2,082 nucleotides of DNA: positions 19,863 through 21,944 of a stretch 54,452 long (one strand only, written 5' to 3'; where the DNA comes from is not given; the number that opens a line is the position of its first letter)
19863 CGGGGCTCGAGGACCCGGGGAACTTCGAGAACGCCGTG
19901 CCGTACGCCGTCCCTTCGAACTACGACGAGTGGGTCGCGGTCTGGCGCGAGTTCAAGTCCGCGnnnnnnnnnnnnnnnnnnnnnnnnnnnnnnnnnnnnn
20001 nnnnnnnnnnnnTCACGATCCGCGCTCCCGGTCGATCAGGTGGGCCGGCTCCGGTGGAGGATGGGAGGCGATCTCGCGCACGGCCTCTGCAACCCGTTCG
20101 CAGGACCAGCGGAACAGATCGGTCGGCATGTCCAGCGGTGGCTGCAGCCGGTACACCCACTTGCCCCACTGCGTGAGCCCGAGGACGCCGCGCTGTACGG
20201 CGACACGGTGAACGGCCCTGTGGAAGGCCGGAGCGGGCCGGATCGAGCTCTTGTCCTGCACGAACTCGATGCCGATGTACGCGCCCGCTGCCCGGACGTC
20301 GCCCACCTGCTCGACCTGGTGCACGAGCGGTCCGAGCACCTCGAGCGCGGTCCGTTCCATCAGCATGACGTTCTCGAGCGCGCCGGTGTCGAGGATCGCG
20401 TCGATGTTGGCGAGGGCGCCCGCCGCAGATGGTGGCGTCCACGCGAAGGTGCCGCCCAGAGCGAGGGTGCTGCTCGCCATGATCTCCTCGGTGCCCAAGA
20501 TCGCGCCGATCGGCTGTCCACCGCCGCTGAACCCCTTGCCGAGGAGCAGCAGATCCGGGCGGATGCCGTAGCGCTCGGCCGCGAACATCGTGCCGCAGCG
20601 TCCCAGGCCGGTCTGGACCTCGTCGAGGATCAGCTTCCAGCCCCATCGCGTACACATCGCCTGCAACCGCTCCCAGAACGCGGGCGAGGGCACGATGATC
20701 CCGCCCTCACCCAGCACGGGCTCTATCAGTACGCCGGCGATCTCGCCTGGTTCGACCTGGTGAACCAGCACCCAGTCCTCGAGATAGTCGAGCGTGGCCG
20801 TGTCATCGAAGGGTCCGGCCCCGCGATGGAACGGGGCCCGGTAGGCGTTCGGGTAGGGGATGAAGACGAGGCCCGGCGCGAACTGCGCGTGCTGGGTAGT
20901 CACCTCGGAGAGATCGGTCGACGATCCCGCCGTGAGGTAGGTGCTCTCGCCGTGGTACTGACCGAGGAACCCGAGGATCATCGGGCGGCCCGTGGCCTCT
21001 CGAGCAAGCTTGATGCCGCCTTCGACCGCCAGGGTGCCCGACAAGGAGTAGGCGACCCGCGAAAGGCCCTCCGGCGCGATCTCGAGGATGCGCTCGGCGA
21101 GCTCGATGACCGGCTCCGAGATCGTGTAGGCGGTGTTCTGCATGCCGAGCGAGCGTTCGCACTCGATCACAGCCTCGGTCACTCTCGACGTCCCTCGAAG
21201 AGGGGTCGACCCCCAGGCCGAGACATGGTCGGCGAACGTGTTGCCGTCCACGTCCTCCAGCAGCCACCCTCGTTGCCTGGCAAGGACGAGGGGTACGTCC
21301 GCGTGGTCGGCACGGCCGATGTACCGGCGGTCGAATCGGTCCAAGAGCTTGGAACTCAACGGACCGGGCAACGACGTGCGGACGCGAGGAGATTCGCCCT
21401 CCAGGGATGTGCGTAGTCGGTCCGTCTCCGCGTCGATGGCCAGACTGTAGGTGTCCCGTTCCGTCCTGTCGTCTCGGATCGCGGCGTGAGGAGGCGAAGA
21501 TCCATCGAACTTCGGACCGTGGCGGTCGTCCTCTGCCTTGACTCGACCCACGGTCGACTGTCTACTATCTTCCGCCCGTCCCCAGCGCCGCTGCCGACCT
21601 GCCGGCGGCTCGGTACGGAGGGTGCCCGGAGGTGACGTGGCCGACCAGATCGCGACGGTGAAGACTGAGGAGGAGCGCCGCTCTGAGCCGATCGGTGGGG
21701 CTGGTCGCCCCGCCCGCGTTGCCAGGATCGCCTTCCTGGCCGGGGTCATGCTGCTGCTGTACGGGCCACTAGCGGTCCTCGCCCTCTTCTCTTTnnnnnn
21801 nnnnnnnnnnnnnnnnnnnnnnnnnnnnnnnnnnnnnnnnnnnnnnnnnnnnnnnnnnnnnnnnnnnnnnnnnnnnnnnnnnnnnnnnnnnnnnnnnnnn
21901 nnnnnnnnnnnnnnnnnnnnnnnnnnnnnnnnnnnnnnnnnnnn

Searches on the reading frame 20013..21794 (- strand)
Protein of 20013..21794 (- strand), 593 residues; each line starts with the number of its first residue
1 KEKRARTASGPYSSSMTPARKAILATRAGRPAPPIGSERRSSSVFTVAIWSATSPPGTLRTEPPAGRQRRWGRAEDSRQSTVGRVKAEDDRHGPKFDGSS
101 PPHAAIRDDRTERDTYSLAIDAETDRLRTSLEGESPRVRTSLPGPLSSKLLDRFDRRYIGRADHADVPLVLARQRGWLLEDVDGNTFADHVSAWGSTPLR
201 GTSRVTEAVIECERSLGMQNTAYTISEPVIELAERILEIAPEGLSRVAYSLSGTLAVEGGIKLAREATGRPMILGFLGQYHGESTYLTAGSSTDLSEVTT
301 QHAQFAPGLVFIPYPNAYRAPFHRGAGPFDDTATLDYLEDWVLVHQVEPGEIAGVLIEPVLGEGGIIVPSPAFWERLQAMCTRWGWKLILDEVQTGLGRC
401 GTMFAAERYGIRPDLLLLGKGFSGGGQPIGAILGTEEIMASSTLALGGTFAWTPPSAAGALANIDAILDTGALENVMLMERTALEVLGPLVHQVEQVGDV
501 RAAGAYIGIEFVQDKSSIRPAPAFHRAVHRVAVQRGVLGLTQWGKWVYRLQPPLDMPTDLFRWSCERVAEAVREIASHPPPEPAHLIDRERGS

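Call 4: search_protein_families(library=pfam, proteins=[window:20013-21794:-], max_evalue=0.01)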
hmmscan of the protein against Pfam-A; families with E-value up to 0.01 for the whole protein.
window:20013-21794:- (593 aa): 1 family
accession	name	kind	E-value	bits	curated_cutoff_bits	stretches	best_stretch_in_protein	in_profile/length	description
PF00202.27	Aminotran_3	-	1.1e-72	245.4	30.5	1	164-571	6-402/403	Aminotransferase class-III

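Call 40: search_protein_families(library=ncbifam, proteins=[window:20013-21794:-], max_evalue=1e-10)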
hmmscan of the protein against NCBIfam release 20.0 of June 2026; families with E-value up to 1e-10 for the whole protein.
window:20013-21794:- (593 aa): 68 families (the best 25 are shown)
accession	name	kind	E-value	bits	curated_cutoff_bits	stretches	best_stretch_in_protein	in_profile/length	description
NF004426.0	PRK05769.1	equivalog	9.1e-92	308.1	552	1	134-574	4-439/441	acetyl ornithine aminotransferase family protein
NF005993.0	PRK08117.1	subfamily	8.7e-74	248.6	574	1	164-575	21-430/433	aspartate aminotransferase family protein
NF006228.0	PRK08360.1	equivalog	1.8e-69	234.5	608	1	159-576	14-428/443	aspartate aminotransferase family protein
NF004714.0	PRK06058.1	subfamily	1e-67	228.8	639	1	135-574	11-446/447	4-aminobutyrate--2-oxoglutarate transaminase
NF004171.0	PRK05639.1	equivalog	7.9e-64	216.1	639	1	134-574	2-443/457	alanine/serine racemase family protein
NF006368.0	PRK08593.1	equivalog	7.6e-63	212.7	570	1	165-575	24-432/448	aspartate aminotransferase family protein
TIGR00700.1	GABAtrnsam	equivalog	1.3e-61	208.4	506.65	1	169-569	17-415/420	4-aminobutyrate--2-oxoglutarate transaminase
NF049939.1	HyAminethphonNHLyPbfA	equivalog_domain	4.1e-59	200.2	525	1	170-573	46-440/442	(R)-1-hydroxy-2-aminoethylphosphonate ammonia-lyase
NF005376.0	PRK06918.1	equivalog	6.2e-59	199.6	676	1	139-542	9-410/451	4-aminobutyrate--2-oxoglutarate transaminase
NF004718.0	PRK06062.1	subfamily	1.6e-54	185.2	472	1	167-571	38-445/454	hypothetical protein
NF045634.1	LeuMetRace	equivalog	1.7e-54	185.2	800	1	150-574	6-426/432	leucine/methionine racemase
NF005102.0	PRK06541.1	equivalog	1.9e-53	181.7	574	1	164-520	32-394/460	aspartate aminotransferase family protein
TIGR00508.1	bioA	equivalog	2.1e-52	178.2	405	1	165-557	11-403/419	adenosylmethionine--8-amino-7-oxononanoate transaminase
NF004755.0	PRK06082.1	equivalog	4.8e-52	176.9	467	1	170-576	57-453/459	aspartate aminotransferase family protein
NF005683.0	PRK07481.1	subfamily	4e-51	174.4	575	1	164-556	25-431/453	hypothetical protein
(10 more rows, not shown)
